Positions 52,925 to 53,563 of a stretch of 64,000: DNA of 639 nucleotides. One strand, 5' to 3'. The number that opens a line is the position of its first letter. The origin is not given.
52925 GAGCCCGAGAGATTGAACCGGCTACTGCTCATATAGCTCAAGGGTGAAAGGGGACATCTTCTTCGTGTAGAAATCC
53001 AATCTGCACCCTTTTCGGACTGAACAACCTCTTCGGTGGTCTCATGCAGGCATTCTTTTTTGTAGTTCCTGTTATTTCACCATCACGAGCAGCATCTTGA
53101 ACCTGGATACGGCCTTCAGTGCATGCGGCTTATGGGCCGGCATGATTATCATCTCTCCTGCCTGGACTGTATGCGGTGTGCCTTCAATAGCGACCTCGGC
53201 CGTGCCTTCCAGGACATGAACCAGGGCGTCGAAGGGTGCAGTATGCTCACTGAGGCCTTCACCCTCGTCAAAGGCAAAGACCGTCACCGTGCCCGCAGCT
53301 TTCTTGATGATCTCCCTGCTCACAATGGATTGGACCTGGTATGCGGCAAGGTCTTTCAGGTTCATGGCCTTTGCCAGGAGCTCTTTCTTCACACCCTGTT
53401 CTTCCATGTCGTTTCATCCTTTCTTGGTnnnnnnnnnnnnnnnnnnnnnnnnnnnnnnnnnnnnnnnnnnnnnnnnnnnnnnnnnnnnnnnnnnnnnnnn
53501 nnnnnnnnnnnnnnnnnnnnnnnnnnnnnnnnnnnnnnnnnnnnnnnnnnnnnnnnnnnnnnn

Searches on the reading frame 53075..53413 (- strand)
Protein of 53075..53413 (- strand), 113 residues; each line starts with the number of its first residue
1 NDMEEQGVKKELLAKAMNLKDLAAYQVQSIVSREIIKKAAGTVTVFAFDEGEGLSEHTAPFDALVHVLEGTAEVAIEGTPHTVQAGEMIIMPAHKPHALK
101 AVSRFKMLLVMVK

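Call 46: search_protein_families(library=pfam, proteins=[window:53075-53413:-], max_evalue=0.01)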
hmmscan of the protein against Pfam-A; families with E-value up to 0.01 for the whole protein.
window:53075-53413:- (113 aa): 6 families
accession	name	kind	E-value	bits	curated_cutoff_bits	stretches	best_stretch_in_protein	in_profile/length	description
PF07883.17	Cupin_2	-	2.6e-11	43.5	27.2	1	46-110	3-69/70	Cupin domain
PF02311.25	AraC_binding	-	1e-06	29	21.1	1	50-103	12-65/135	AraC-like ligand binding domain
PF05899.18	Cupin_3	-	0.00034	20.7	23.5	1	40-96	4-61/74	EutQ-like cupin domain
PF12852.13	Cupin_6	-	0.0011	19.2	26.7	1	63-100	36-75/183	Cupin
PF06249.18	EutQ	-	0.0041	17.4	21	1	56-96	90-130/152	Ethanolamine utilisation protein EutQ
PF06339.18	Ectoine_synth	-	0.0099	16.6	27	0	65-110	59-106/127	Ectoine synthase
